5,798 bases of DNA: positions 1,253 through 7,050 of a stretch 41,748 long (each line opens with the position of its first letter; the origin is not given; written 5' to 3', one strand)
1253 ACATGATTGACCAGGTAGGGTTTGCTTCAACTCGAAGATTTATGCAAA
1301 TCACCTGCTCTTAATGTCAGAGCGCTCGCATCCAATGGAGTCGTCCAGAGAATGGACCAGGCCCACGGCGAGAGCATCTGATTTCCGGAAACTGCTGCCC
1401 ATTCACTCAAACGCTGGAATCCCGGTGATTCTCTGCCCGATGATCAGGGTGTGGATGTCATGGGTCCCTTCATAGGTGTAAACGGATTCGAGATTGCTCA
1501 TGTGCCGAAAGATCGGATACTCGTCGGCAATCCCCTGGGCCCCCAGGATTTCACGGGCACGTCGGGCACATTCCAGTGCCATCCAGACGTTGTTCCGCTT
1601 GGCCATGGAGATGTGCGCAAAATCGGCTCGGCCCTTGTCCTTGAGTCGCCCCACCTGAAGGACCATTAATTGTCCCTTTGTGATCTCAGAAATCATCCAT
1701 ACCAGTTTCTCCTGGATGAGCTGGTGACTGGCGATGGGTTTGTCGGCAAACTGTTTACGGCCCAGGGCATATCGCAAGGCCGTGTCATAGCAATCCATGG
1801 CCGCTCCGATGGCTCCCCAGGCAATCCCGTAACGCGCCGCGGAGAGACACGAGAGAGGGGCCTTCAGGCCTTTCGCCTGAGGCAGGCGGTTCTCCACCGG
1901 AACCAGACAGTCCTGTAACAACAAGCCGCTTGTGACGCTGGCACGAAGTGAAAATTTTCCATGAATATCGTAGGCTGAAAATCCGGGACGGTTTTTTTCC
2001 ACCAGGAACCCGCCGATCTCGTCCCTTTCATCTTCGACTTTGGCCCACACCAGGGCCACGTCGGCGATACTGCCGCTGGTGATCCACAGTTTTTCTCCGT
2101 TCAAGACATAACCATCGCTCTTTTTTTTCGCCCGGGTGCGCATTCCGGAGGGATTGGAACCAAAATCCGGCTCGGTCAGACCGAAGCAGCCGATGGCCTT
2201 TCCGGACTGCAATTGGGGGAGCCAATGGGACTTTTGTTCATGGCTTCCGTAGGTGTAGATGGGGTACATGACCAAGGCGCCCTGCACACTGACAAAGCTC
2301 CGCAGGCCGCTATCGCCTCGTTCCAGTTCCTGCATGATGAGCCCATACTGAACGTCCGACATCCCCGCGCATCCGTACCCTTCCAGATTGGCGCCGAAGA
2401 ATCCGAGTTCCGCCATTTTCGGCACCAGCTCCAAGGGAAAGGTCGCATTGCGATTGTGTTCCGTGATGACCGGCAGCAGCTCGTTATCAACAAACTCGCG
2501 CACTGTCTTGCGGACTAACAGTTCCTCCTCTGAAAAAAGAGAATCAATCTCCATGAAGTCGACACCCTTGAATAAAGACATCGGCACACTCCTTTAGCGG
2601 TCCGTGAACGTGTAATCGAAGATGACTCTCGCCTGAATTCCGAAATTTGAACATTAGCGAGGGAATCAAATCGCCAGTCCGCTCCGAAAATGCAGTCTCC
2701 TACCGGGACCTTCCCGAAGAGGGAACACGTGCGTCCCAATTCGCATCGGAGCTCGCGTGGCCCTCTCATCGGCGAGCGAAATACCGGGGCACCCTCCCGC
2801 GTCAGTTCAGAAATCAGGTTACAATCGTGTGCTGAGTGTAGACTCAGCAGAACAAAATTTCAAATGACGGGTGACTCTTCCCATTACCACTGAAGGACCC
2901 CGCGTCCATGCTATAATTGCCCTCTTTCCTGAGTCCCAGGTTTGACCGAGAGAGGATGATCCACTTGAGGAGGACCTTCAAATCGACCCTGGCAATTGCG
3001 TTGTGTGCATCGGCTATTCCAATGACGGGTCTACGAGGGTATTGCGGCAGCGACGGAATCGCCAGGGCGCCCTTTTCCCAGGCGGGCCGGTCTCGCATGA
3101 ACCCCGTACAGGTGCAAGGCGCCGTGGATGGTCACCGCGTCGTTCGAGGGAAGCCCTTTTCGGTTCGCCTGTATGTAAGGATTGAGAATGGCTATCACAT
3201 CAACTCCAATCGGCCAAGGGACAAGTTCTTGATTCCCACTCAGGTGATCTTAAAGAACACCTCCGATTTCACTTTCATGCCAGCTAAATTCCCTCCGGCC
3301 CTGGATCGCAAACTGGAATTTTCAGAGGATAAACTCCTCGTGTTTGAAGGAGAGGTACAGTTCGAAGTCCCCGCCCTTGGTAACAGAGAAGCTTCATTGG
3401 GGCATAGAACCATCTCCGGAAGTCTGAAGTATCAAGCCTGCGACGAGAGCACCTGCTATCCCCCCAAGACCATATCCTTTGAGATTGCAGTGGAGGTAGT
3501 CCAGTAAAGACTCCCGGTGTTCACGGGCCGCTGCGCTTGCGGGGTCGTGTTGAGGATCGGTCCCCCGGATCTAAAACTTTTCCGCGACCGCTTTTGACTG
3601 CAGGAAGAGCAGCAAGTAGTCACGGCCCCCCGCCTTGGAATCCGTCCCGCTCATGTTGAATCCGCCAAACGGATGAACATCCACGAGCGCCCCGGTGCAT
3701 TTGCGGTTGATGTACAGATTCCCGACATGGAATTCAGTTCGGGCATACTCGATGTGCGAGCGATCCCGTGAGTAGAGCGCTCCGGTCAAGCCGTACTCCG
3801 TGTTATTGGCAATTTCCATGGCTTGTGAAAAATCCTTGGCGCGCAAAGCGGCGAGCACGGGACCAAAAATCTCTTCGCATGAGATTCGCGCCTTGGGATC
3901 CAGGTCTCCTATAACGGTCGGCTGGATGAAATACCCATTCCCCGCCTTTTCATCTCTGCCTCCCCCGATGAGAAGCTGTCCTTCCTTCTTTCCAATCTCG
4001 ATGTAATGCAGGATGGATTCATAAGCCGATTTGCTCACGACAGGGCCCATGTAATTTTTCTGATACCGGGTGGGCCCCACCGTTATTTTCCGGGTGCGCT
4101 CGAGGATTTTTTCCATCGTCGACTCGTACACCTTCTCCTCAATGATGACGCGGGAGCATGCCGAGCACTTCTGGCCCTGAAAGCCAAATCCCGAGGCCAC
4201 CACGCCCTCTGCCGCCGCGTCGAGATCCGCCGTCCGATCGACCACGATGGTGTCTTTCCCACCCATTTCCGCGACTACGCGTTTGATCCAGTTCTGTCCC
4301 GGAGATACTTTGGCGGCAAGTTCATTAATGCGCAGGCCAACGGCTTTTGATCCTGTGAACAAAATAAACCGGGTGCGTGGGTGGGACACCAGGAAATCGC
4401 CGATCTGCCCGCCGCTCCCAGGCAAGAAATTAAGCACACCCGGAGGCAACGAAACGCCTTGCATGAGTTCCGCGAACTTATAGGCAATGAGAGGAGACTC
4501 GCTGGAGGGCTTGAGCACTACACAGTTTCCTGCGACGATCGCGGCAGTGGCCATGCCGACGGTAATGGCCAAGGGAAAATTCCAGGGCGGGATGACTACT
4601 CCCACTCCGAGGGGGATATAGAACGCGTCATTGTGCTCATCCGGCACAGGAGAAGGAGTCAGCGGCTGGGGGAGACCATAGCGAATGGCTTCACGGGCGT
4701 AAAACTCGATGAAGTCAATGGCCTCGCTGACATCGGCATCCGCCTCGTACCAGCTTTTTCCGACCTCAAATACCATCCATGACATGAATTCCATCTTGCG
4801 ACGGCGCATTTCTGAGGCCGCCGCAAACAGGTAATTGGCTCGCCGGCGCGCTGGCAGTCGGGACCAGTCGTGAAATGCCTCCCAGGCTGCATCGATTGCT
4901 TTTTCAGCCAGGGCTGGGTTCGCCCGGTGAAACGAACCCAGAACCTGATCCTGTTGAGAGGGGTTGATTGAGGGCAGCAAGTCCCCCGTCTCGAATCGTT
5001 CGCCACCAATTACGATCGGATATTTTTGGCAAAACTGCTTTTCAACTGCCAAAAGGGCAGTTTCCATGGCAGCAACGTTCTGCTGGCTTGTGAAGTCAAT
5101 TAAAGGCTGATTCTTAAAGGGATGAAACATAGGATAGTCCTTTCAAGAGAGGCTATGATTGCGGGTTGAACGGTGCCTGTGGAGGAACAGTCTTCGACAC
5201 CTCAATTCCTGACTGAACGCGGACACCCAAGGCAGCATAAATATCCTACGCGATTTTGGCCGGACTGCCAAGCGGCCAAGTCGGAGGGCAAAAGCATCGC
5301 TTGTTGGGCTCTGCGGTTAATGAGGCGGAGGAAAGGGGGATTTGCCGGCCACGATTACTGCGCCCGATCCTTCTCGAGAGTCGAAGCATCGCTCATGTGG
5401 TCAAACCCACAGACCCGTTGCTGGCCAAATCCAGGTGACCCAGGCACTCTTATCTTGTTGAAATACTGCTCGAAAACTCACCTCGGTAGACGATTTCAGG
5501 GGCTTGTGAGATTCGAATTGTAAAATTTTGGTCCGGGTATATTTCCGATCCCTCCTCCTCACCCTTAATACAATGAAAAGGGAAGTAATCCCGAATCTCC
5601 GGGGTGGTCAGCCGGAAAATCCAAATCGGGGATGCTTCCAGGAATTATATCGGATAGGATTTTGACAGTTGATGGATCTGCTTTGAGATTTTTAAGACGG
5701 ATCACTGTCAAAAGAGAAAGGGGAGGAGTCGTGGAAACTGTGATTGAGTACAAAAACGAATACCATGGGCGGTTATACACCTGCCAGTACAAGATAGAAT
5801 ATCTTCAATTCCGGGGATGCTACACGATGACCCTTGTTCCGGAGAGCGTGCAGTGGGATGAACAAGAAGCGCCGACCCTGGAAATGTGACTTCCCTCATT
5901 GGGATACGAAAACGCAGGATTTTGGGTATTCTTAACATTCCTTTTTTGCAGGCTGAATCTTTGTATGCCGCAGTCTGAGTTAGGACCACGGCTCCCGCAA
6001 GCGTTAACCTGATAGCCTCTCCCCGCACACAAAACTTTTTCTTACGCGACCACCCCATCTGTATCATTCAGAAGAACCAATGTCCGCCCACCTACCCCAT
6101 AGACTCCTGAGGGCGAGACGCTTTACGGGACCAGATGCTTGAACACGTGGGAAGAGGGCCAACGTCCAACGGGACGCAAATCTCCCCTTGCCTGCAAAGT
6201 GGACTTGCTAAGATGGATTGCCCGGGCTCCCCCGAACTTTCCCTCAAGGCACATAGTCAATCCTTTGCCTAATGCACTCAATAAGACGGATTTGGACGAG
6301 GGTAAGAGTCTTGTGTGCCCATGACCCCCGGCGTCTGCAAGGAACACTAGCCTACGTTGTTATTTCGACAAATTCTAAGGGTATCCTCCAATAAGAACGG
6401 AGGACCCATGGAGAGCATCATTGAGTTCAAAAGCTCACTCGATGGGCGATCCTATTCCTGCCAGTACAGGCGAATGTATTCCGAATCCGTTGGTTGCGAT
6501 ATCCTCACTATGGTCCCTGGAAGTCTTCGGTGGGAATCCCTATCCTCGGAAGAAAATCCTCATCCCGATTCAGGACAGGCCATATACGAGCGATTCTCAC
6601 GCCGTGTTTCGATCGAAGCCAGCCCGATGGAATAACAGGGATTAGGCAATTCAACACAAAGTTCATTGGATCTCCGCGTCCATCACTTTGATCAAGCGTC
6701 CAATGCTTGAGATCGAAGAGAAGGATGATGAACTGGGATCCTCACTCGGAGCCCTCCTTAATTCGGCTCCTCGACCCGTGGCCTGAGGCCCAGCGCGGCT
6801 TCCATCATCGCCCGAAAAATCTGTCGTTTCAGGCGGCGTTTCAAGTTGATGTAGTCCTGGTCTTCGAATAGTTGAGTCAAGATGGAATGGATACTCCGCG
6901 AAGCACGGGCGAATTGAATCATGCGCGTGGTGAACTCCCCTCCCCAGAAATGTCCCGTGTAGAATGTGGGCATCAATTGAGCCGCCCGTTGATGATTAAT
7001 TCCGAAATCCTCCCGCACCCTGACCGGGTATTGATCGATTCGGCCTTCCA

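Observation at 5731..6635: Two diverged paralogous small Cys-containing ORFs with identical translation-signal geometry in an otherwise ORF-poor gap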

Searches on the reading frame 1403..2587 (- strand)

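Call 7: search_protein_families(library=pfam, proteins=[window:1403-2587:-], max_evalue=1)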
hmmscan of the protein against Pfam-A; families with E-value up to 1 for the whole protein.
window:1403-2587:- (394 aa): 6 families
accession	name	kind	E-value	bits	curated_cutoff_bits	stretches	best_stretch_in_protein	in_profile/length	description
PF02771.21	Acyl-CoA_dh_N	-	2e-34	118.8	22.9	1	19-130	1-113/113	Acyl-CoA dehydrogenase, N-terminal domain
PF00441.29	Acyl-CoA_dh_1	-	6.8e-32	111.1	22.4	1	239-387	2-149/150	Acyl-CoA dehydrogenase, C-terminal domain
PF02770.24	Acyl-CoA_dh_M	-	3.6e-21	75.6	33.3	1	134-227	1-97/97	Acyl-CoA dehydrogenase, middle domain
PF08028.16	Acyl-CoA_dh_2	-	1.7e-08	35.2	22.7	1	254-374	2-131/134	Acyl-CoA dehydrogenase, C-terminal domain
PF22924.1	ACOX_C_alpha1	-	0.00011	22.5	27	1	249-378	5-159/169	Acyl-CoA oxidase, C-alpha1 domain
PF11794.13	HpaB_N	-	0.19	11.8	35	1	154-204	172-226/270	4-hydroxyphenylacetate 3-hydroxylase N terminal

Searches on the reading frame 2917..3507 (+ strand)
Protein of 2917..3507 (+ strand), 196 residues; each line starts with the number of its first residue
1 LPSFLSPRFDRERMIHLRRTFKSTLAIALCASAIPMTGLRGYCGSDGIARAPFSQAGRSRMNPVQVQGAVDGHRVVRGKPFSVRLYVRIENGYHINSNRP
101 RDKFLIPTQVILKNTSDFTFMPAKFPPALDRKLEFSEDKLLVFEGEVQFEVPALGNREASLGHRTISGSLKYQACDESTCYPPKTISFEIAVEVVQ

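Call 7: search_protein_families(library=pfam, proteins=[window:2917-3507:+], max_evalue=1)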
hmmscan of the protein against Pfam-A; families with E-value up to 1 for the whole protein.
window:2917-3507:+ (196 aa): 1 family
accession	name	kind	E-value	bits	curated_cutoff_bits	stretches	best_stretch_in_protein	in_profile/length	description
PF11412.14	DsbD_N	-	1.7e-11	44.6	25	1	77-189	16-116/119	Thiol:disulfide interchange protein DsbD, N-terminal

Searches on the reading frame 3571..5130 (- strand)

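Call 7: search_protein_families(library=pfam, proteins=[window:3571-5130:-], max_evalue=1)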
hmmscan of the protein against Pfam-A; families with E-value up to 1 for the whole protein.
window:3571-5130:- (519 aa): 3 families
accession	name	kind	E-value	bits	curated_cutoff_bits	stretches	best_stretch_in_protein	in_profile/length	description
PF00171.27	Aldedh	-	1.6e-142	475.8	23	1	52-515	9-461/461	Aldehyde dehydrogenase family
PF05893.19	LuxC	-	0.00081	18.8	21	1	171-333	86-246/401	Acyl-CoA reductase (LuxC)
PF24292.1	DUF7479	-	0.12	13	27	1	314-342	25-53/60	Domain of unknown function (DUF7479)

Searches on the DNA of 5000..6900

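Call 8: search_rna_families(source=window, start=5000, end=6900, threshold=evalue, max_evalue=1)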
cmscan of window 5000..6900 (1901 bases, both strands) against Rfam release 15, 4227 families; matches with E-value up to 1: 0.
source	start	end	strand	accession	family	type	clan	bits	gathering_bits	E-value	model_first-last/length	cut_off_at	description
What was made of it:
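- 5521..5650 (+): Conserved non-coding leader upstream of ORF1. It contains a TATATT box (5538-5543), a CU-rich stretch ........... (5550-5560) complementary to the ORF1 Shine-Dalgarno region, and a nested hairpin (about 5581-5639). No Rfam match: call 8.
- On Known structured RNA (Rfam) for the leader or the ORF region: cmscan of 5000-6900 on both strands at E<=1 gives 0 matches (call 8).
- There is no Rfam hit (call 8).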
